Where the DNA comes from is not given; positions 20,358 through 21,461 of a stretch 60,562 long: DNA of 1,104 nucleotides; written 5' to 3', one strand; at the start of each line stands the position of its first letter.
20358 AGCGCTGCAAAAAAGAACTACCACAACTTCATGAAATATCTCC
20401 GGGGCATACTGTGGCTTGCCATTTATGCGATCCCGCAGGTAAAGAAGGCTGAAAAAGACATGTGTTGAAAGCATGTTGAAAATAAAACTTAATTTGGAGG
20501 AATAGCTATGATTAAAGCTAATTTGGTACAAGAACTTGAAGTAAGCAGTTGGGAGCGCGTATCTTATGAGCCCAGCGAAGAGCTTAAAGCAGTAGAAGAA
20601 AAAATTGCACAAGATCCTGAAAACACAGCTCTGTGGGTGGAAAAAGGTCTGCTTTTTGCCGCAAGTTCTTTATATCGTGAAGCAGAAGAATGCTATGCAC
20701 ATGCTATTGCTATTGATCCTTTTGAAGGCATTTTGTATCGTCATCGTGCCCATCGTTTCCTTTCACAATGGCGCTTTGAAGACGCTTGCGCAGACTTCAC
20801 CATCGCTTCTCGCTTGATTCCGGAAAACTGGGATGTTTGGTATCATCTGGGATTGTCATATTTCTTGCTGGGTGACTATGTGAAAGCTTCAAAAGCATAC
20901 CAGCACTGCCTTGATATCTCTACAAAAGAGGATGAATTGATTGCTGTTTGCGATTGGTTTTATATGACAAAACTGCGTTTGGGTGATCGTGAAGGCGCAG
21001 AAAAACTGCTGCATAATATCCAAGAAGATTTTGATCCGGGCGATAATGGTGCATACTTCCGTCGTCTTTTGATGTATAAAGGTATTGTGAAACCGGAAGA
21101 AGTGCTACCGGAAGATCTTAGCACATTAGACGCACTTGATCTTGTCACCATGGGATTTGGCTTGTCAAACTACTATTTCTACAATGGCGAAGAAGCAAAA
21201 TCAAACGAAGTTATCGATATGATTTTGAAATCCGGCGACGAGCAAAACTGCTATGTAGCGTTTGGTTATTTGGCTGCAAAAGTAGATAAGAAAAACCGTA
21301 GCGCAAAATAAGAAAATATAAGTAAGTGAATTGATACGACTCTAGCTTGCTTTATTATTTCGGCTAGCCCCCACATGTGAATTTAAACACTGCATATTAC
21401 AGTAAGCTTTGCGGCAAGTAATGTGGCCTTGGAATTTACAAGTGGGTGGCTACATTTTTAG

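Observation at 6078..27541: AraC-flanked transport/catabolic locus with amplified paralogs and no recognisable substrate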

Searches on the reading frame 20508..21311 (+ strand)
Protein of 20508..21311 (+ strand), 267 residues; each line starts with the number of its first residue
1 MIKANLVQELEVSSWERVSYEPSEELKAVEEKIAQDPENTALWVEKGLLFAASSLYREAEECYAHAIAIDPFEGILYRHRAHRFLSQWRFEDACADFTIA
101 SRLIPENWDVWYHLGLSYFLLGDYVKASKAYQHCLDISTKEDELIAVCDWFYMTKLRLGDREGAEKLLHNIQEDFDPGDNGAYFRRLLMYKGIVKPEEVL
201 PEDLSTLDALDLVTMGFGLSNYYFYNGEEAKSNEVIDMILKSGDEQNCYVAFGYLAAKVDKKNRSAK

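Call 4: search_protein_families(library=pfam, proteins=[window:20508-21311:+])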
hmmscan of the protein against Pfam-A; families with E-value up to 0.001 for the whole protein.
window:20508-21311:+ (267 aa): 13 families
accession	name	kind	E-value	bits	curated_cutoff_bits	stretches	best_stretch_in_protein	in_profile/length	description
PF07719.23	TPR_2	-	3.5e-13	49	27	1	109-137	2-30/34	Tetratricopeptide repeat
PF00515.34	TPR_1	-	3.7e-12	46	27.8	1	109-137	2-30/34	Tetratricopeptide repeat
PF13432.12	TPR_16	-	8.3e-10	39.4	32.7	1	81-132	4-55/65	Tetratricopeptide repeat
PF13181.12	TPR_8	-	3.1e-09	36.7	25.7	1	110-138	3-31/34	Tetratricopeptide repeat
PF13371.12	TPR_9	-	9.3e-08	32.4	35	0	85-138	6-59/73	Tetratricopeptide repeat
PF13428.12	TPR_14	-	2.4e-07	31.2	23.5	0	108-141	1-34/44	Tetratricopeptide repeat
PF13424.12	TPR_12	-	2.1e-06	28.2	30.1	0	111-141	6-36/77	Tetratricopeptide repeat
PF14559.12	TPR_19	-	2.3e-05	25.1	25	0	89-132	6-49/68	Tetratricopeptide repeat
PF23914.1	TPR_CcmH_CycH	-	3.5e-05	24.2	42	0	30-143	40-156/158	Cytochrome c-type biogenesis protein H TPR domain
PF13431.12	TPR_17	-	4.4e-05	23.9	24.4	0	105-127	10-32/34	Tetratricopeptide repeat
PF13414.12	TPR_11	-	7.1e-05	22.9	26.8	0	87-122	7-42/42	TPR repeat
PF13174.12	TPR_6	-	0.00035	21.5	26.3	0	109-135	1-27/33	Tetratricopeptide repeat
PF10602.15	RPN7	-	0.00053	20.2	29.6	0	111-194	39-122/174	26S proteasome subunit RPN7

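Call 6: search_protein_families(library=ncbifam, proteins=[window:20508-21311:+], max_evalue=0.00001)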
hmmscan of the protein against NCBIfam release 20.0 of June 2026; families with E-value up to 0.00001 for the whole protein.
window:20508-21311:+ (267 aa): 3 families
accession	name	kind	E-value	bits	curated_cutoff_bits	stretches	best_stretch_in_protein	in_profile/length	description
TIGR02552.1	LcrH_SycD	equivalog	7.8e-09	35.4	104.8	1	80-169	24-110/136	SycD/LcrH family type III secretion system chaperone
TIGR00990.1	3a0801s09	subfamily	1.9e-07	30.2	757.25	0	58-139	349-430/615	mitochondrial import receptor subunit TOM70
NF040959.1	MamA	equivalog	6.2e-06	25.8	200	0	77-142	40-105/204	magnetosome protein MamA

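Call 10: find_homologous_proteins(query=window:20508-21311:+)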
Query window:20508-21311:+ (267 aa): 1646 proteins with E <= 0.001 among 2764 candidates; the best 120 are listed.
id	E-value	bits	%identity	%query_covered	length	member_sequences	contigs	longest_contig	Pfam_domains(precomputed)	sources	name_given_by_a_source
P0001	7.1e-179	610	100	100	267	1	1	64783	PF14559.13,PF13371.13,PF00515.35,PF13424.13,PF13432.13,PF13428.13,PF13181.13,PF07719.24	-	-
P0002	1.6e-146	504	81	100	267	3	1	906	PF13431.13,PF23914.2,PF13414.13,PF13371.13,PF00515.35,PF13424.13,PF13432.13,PF13428.13,PF13181.13,PF07719.24,PF13174.13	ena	-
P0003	5.7e-142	489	79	100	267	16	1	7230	PF13431.13,PF23914.2,PF13414.13,PF13371.13,PF00515.35,PF13432.13,PF13428.13,PF13181.13,PF07719.24,PF13174.13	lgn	-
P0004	2.1e-138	478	75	100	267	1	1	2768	PF13431.13,PF23914.2,PF13414.13,PF13176.13,PF13428.13,PF14559.13,PF13371.13,PF00515.35,PF13424.13,PF13432.13,PF13181.13,PF07719.24,PF13174.13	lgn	-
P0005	2.7e-138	477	77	100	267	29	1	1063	PF13431.13,PF23914.2,PF13414.13,PF13371.13,PF00515.35,PF13424.13,PF13432.13,PF13428.13,PF13181.13,PF07719.24,PF13174.13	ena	-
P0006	3.6e-137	474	76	100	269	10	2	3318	PF14559.13,PF13431.13,PF23914.2,PF13414.13,PF13371.13,PF00515.35,PF13432.13,PF13428.13,PF13181.13,PF07719.24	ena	-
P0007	6.6e-137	473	76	100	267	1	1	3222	PF13414.13,PF13371.13,PF00515.35,PF13424.13,PF13432.13,PF13428.13,PF13181.13,PF07719.24,PF13174.13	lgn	-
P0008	9.6e-137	472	76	99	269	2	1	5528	PF14559.13,PF13431.13,PF23914.2,PF13414.13,PF13371.13,PF00515.35,PF13432.13,PF13428.13,PF13181.13,PF07719.24,PF13174.13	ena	-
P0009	4.7e-135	467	75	99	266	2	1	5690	PF23914.2,PF13414.13,PF13371.13,PF00515.35,PF13432.13,PF13428.13,PF13181.13,PF07719.24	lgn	-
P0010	9.0e-135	466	74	98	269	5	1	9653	PF23914.2,PF13371.13,PF00515.35,PF13432.13,PF13428.13,PF13181.13,PF07719.24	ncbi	ncbi:MAG: tetratricopeptide repeat protein [Oscillospiraceae bacterium]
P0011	1.2e-132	459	75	99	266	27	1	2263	PF13431.13,PF23914.2,PF13414.13,PF13371.13,PF00515.35,PF13432.13,PF13428.13,PF13181.13,PF07719.24,PF13174.13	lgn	-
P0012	1.5e-132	459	74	100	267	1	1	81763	PF14559.13,PF13371.13,PF00515.35,PF13432.13,PF13428.13,PF07719.24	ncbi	-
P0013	1.7e-132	458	74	99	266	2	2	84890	PF23914.2,PF13414.13,PF13371.13,PF00515.35,PF13432.13,PF13428.13,PF13181.13,PF07719.24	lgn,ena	-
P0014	5.8e-132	457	75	99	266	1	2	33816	PF13431.13,PF23914.2,PF13414.13,PF13428.13,PF14559.13,PF13371.13,PF00515.35,PF13424.13,PF13432.13,PF13181.13,PF07719.24,PF13174.13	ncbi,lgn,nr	ncbi:MAG: tetratricopeptide repeat protein [Eubacteriales bacterium]|nr:tetratricopeptide repeat pro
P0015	1.7e-131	455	73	99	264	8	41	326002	PF13371.13,PF00515.35,PF13432.13,PF13428.13,PF13181.13,PF07719.24,PF13174.13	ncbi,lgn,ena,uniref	ncbi:tetratricopeptide repeat protein [Ruminococcus sp. 5_1_39BFAA]|uniref:tetratricopeptide repeat 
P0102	7.4e-75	269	52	97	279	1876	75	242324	PF13431.13,PF13414.13,PF13371.13,PF00515.35,PF13432.13,PF13428.13,PF13181.13,PF07719.24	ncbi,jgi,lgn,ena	-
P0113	2.6e-71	258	47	99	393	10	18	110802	PF14559.13,PF13431.13,PF23914.2,PF13414.13,PF13371.13,PF00515.35,PF01042.27,PF13432.13,PF13428.13,PF13181.13,PF07719.24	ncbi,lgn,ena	-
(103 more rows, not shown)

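Call 12: find_encoding_contigs(protein=P0015, flank=10000, max_places=3)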
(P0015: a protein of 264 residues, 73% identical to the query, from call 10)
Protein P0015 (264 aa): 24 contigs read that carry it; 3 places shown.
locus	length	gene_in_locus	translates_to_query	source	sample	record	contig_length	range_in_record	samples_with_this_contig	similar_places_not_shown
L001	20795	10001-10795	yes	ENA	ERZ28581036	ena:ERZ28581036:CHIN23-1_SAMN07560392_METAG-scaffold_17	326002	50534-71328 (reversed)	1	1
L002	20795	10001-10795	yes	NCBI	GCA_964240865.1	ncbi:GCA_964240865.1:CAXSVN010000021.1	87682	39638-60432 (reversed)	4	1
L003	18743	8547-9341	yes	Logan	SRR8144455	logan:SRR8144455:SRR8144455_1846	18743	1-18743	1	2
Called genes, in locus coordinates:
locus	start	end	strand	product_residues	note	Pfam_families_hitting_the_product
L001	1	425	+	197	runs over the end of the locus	PF00583:Acetyltransf_1 (weak)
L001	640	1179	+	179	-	PF00466:Ribosomal_L10, PF27436:RL10_C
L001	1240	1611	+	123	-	PF16320:Ribosomal_L12_N, PF00542:Ribosomal_L12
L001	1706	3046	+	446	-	PF01554:MatE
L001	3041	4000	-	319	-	PF02311:AraC_binding (weak), PF07883:Cupin_2 (faint), PF00165:HTH_AraC (faint), PF12833:HTH_18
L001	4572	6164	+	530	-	PF00496:SBP_bac_5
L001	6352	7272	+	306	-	PF19300:BPD_transp_1_N, PF00528:BPD_transp_1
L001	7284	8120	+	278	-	PF12911:OppC_N, PF00528:BPD_transp_1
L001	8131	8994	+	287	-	PF00005:ABC_tran, PF08352:oligo_HPY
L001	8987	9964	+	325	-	PF00005:ABC_tran, PF13304:AAA_21 (faint), PF08352:oligo_HPY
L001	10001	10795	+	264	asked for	PF13371:TPR_9 (faint), PF13428:TPR_14 (faint), PF13181:TPR_8 (faint), PF13432:TPR_16 (weak), PF00515:TPR_1, PF07719:TPR_2 (weak), PF13174:TPR_6 (faint)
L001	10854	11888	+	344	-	PF01321:Creatinase_N, PF00557:Peptidase_M24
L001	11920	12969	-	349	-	PF07883:Cupin_2, PF02311:AraC_binding, PF12833:HTH_18, PF00165:HTH_AraC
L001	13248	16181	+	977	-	PF17132:Glyco_hydro_106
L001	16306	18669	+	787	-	PF05048:NosD, PF13229:Beta_helix, PF05048:NosD, PF17936:Big_6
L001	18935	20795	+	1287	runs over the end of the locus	PF04563:RNA_pol_Rpb2_1, PF04561:RNA_pol_Rpb2_2, PF04565:RNA_pol_Rpb2_3, PF10385:RNA_pol_Rpb2_45, PF00562:RNA_pol_Rpb2_6, PF04560:RNA_pol_Rpb2_7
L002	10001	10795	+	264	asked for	PF13371:TPR_9 (faint), PF13428:TPR_14 (faint), PF13181:TPR_8 (faint), PF13432:TPR_16 (weak), PF00515:TPR_1, PF07719:TPR_2 (weak), PF13174:TPR_6 (faint)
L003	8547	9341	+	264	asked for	PF13371:TPR_9 (faint), PF13428:TPR_14 (faint), PF13181:TPR_8 (faint), PF13432:TPR_16 (weak), PF00515:TPR_1, PF07719:TPR_2 (weak), PF13174:TPR_6 (faint)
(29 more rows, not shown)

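Call 13: find_encoding_contigs(protein=P0102, flank=10000, max_places=3)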
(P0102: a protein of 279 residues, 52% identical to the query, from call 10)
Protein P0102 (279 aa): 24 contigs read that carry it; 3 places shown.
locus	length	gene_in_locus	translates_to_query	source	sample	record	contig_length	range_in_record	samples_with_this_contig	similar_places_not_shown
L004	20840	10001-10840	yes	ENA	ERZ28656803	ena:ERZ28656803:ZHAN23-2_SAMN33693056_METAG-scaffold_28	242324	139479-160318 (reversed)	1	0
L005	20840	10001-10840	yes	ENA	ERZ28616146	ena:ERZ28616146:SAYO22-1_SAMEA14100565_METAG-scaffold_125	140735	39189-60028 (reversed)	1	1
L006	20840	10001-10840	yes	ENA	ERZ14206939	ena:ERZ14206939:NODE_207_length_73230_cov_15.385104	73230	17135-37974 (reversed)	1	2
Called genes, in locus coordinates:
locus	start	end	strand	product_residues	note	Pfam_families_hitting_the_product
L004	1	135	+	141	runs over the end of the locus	-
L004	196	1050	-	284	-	PF02311:AraC_binding, PF07883:Cupin_2, PF00165:HTH_AraC, PF12833:HTH_18, PF00165:HTH_AraC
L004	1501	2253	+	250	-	PF00515:TPR_1 (faint), PF07719:TPR_2 (faint), PF13428:TPR_14 (faint), PF13432:TPR_16 (faint), PF14559:TPR_19 (faint)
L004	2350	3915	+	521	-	PF00496:SBP_bac_5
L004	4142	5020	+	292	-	PF19300:BPD_transp_1_N, PF00528:BPD_transp_1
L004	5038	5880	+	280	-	PF12911:OppC_N, PF00528:BPD_transp_1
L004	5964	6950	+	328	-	PF00005:ABC_tran, PF02463:SMC_N (weak), PF13304:AAA_21, PF08352:oligo_HPY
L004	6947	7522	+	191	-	PF00005:ABC_tran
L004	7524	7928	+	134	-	PF08352:oligo_HPY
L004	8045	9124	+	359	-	PF01042:Ribonuc_L-PSP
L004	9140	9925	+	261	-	PF13432:TPR_16 (weak), PF00515:TPR_1 (weak), PF07719:TPR_2 (weak), PF13414:TPR_11, PF13432:TPR_16, PF00515:TPR_1 (weak), PF07719:TPR_2 (weak), PF13181:TPR_8 (weak), +8 more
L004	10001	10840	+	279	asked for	PF13371:TPR_9 (faint), PF13414:TPR_11 (faint), PF13431:TPR_17 (faint), PF13432:TPR_16 (faint), PF00515:TPR_1 (faint), PF07719:TPR_2 (weak), PF13181:TPR_8 (faint), PF13428:TPR_14 (faint)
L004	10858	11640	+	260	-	PF13428:TPR_14 (faint), PF13431:TPR_17 (faint), PF14559:TPR_19 (faint), PF00515:TPR_1 (faint), PF07719:TPR_2 (faint), PF13181:TPR_8 (faint), PF13432:TPR_16 (weak), PF13174:TPR_6 (faint)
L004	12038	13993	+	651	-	PF02129:Peptidase_S15 (faint), PF00326:Peptidase_S9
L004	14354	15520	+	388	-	PF07969:Amidohydro_3 (weak), PF01979:Amidohydro_1, PF07969:Amidohydro_3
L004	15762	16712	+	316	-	PF19300:BPD_transp_1_N, PF00528:BPD_transp_1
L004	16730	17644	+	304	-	PF12911:OppC_N, PF00528:BPD_transp_1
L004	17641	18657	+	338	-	PF00005:ABC_tran, PF08352:oligo_HPY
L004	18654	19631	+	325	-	PF00005:ABC_tran, PF13304:AAA_21 (faint), PF08352:oligo_HPY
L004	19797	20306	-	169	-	-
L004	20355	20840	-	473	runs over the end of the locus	PF01595:CNNM, PF00571:CBS (weak), PF03471:CorC_HlyC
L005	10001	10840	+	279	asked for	PF13371:TPR_9 (faint), PF13414:TPR_11 (faint), PF13431:TPR_17 (faint), PF13432:TPR_16 (faint), PF00515:TPR_1 (faint), PF07719:TPR_2 (weak), PF13181:TPR_8 (faint), PF13428:TPR_14 (faint)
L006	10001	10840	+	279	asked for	PF13371:TPR_9 (faint), PF13414:TPR_11 (faint), PF13431:TPR_17 (faint), PF13432:TPR_16 (faint), PF00515:TPR_1 (faint), PF07719:TPR_2 (weak), PF13181:TPR_8 (faint), PF13428:TPR_14 (faint)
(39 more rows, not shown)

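Call 16: find_encoding_contigs(protein=P0113, flank=10000, max_places=3)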
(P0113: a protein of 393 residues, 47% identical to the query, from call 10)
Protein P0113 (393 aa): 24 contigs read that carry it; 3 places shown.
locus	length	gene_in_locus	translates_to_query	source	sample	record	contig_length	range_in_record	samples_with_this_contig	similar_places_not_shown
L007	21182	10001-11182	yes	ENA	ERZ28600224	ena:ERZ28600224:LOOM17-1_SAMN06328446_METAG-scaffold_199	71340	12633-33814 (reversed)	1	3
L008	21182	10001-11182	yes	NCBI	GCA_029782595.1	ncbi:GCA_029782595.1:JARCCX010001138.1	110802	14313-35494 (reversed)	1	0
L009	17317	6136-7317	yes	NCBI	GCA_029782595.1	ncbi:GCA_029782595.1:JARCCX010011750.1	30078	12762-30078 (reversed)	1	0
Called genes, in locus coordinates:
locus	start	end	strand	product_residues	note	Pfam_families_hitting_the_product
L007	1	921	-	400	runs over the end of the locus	PF01321:Creatinase_N, PF00557:Peptidase_M24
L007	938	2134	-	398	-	PF01321:Creatinase_N, PF00557:Peptidase_M24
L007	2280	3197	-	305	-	PF02311:AraC_binding, PF07883:Cupin_2 (weak), PF12833:HTH_18, PF00165:HTH_AraC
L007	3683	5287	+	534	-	PF00496:SBP_bac_5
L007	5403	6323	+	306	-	PF19300:BPD_transp_1_N, PF00528:BPD_transp_1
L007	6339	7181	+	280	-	PF12911:OppC_N, PF00528:BPD_transp_1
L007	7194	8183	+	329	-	PF00005:ABC_tran, PF02463:SMC_N (weak), PF13304:AAA_21, PF08352:oligo_HPY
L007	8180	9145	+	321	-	PF00005:ABC_tran, PF13304:AAA_21 (faint), PF08352:oligo_HPY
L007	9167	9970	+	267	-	PF13371:TPR_9 (faint), PF13414:TPR_11 (faint), PF13428:TPR_14 (faint), PF23914:TPR_CcmH_CycH (weak), PF13431:TPR_17 (faint), PF13432:TPR_16 (weak), PF00515:TPR_1, PF07719:TPR_2 (weak), +2 more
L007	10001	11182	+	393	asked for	PF13371:TPR_9 (faint), PF13428:TPR_14 (faint), PF13414:TPR_11 (faint), PF13431:TPR_17 (faint), PF14559:TPR_19 (faint), PF13432:TPR_16 (weak), PF00515:TPR_1 (weak), PF01042:Ribonuc_L-PSP, +3 more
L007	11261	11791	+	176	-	PF10050:DUF2284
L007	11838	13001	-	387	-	PF00155:Aminotran_1_2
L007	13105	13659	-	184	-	PF14278:TetR_C_8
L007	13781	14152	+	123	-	-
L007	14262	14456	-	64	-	-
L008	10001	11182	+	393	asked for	PF13371:TPR_9 (faint), PF13428:TPR_14 (faint), PF13414:TPR_11 (faint), PF13431:TPR_17 (faint), PF14559:TPR_19 (faint), PF13432:TPR_16 (weak), PF00515:TPR_1 (weak), PF01042:Ribonuc_L-PSP, +3 more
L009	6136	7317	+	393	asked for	PF13371:TPR_9 (faint), PF13428:TPR_14 (faint), PF13414:TPR_11 (faint), PF13431:TPR_17 (faint), PF14559:TPR_19 (faint), PF13432:TPR_16 (weak), PF00515:TPR_1 (weak), PF01042:Ribonuc_L-PSP, +3 more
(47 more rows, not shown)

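Call 18: find_encoding_contigs(protein=P0012, flank=10000, max_places=2)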
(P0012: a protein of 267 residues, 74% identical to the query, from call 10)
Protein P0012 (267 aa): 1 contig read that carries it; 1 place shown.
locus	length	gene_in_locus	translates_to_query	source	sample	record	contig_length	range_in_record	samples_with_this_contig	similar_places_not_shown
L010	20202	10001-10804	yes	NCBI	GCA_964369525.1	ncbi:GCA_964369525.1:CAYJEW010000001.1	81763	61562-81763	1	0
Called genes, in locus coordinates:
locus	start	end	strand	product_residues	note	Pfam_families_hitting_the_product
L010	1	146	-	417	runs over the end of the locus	PF07613:DUF1576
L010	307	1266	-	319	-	PF01210:NAD_Gly3P_dh_N (faint), PF02737:3HCDH_N, PF03721:UDPG_MGDP_dh_N (weak), PF00725:3HCDH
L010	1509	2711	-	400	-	PF01321:Creatinase_N, PF00557:Peptidase_M24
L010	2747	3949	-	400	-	PF01321:Creatinase_N, PF00557:Peptidase_M24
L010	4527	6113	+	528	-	PF00496:SBP_bac_5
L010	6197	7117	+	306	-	PF19300:BPD_transp_1_N, PF00528:BPD_transp_1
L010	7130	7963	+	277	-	PF12911:OppC_N, PF00528:BPD_transp_1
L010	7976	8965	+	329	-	PF00005:ABC_tran, PF02463:SMC_N (weak), PF13304:AAA_21 (weak), PF08352:oligo_HPY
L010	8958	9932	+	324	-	PF00005:ABC_tran, PF13304:AAA_21 (faint), PF08352:oligo_HPY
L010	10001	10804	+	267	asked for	PF13371:TPR_9 (faint), PF07719:TPR_2 (faint), PF13428:TPR_14 (faint), PF14559:TPR_19 (faint), PF13432:TPR_16, PF00515:TPR_1 (weak)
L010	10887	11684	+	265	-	PF23914:TPR_CcmH_CycH (faint), PF13414:TPR_11 (faint), PF13428:TPR_14 (faint), PF13432:TPR_16 (faint), PF14559:TPR_19 (faint), PF13371:TPR_9 (faint), PF00515:TPR_1 (weak), PF07719:TPR_2 (weak), +2 more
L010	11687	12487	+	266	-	PF13428:TPR_14 (faint), PF23914:TPR_CcmH_CycH (weak), PF13371:TPR_9 (faint), PF00515:TPR_1 (faint), PF13181:TPR_8 (faint), PF13432:TPR_16 (weak), PF07719:TPR_2 (weak)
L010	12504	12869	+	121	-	PF01042:Ribonuc_L-PSP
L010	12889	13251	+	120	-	PF01042:Ribonuc_L-PSP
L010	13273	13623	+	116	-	PF01042:Ribonuc_L-PSP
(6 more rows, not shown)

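Call 19: find_encoding_contigs(protein=P0013, flank=10000, max_places=2)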
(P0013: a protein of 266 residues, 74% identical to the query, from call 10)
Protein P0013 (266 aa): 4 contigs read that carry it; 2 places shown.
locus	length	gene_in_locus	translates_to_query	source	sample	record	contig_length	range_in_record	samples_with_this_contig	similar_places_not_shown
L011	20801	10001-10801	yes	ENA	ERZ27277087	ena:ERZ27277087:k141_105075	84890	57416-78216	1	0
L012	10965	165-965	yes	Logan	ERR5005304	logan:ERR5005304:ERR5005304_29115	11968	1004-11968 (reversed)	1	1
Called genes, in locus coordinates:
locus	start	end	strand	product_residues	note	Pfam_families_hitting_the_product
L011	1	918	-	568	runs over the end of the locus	PF00933:Glyco_hydro_3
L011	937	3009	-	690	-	PF00933:Glyco_hydro_3, PF01915:Glyco_hydro_3_C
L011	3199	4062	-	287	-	PF02311:AraC_binding, PF07883:Cupin_2 (weak), PF12833:HTH_18, PF00165:HTH_AraC (weak)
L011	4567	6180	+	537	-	PF00496:SBP_bac_5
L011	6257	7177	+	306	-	PF19300:BPD_transp_1_N, PF00528:BPD_transp_1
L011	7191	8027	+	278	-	PF12911:OppC_N, PF00528:BPD_transp_1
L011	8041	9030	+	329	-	PF00005:ABC_tran, PF02463:SMC_N (weak), PF13304:AAA_21, PF08352:oligo_HPY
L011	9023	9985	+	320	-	PF00005:ABC_tran, PF13304:AAA_21 (faint), PF08352:oligo_HPY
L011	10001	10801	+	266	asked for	PF13371:TPR_9 (faint), PF13428:TPR_14 (faint), PF13432:TPR_16 (faint), PF23914:TPR_CcmH_CycH (faint), PF13414:TPR_11 (faint), PF13181:TPR_8 (faint), PF00515:TPR_1, PF07719:TPR_2 (weak)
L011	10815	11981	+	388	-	PF13414:TPR_11 (faint), PF13371:TPR_9 (faint), PF13428:TPR_14 (faint), PF13432:TPR_16 (faint), PF23914:TPR_CcmH_CycH (faint), PF00515:TPR_1 (faint), PF07719:TPR_2 (faint), PF01042:Ribonuc_L-PSP, +2 more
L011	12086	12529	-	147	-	PF06908:YpsA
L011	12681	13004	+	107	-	PF13560:HTH_31 (weak), PF01381:HTH_3 (weak), PF12844:HTH_19 (weak), PF13443:HTH_26 (faint)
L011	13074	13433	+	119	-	PF03733:YccF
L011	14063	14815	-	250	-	-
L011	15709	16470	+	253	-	PF07947:YhhN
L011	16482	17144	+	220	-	PF01909:NTP_transf_2 (weak)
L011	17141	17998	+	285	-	-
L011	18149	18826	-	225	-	-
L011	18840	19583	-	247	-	PF16481:DUF5058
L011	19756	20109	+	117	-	PF03551:PadR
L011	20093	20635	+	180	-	-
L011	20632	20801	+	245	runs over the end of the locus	PF03977:OAD_beta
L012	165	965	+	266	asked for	PF13371:TPR_9 (faint), PF13428:TPR_14 (faint), PF13432:TPR_16 (faint), PF23914:TPR_CcmH_CycH (faint), PF13414:TPR_11 (faint), PF13181:TPR_8 (faint), PF00515:TPR_1, PF07719:TPR_2 (weak)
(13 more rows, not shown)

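Call 21: search_solved_structures(query=A1, max_evalue=1)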
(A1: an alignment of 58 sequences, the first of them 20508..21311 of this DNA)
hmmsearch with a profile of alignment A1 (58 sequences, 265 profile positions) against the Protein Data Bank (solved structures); distinct sequences matched with E-value up to 1: 200 (the best 60 are shown).
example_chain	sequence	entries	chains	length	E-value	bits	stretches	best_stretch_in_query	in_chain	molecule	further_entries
9qhb_A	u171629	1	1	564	9.3e-101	339.6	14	30-139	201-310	Engineered tetratricopeptide repeat protein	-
8bu0_A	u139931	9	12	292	7e-52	179.4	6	23-137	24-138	Consensus tetratricopeptide repeat protein | Crystal structure of an 8-repeat consensus TPR superhelix with Zinc. | Monomer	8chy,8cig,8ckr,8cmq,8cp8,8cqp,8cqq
9qhc_A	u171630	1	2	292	9.6e-32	113.3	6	30-139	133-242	Engineered tetratricopeptide repeat protein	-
4rg6_A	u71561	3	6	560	8e-18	67.7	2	9-140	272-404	Cell division cycle protein 27 homolog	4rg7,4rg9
5khu_F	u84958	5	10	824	3.9e-17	65.4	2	9-140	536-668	Cell division cycle protein 27 homolog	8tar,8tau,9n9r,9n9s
5g04_F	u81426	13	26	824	4.3e-17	65.3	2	9-140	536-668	CELL DIVISION CYCLE PROTEIN 27 HOMOLOG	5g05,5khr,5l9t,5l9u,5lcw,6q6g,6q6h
4ui9_F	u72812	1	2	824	7.9e-17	64.4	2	9-140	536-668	CELL DIVISION CYCLE PROTEIN 27 HOMOLOG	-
5a31_F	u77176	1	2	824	7.9e-17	64.4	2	9-140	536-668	ANAPHASE-PROMOTING COMPLEX SUBUNIT 3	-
6fo1_G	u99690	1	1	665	3.9e-15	58.9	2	21-140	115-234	RNA polymerase II-associated protein 3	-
6xt9_D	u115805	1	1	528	5.3e-15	58.4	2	21-132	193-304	Bardet-Biedl syndrome 4 protein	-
6b85_J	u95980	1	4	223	2e-14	56.6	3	22-78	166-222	TMHC4_R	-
2fo7_A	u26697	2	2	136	5.5e-14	55.1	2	32-137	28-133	SYNTHETIC CONSENSUS TPR PROTEIN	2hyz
8ch0_A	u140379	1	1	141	9.1e-14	54.4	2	31-137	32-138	Consensus tetratricopeptide repeat protein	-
9g8o_B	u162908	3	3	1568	1.1e-13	54.2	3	37-134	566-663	Superkiller complex protein 3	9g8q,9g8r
7qdr_B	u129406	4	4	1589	1.5e-13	53.7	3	37-134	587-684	Tetratricopeptide repeat protein 37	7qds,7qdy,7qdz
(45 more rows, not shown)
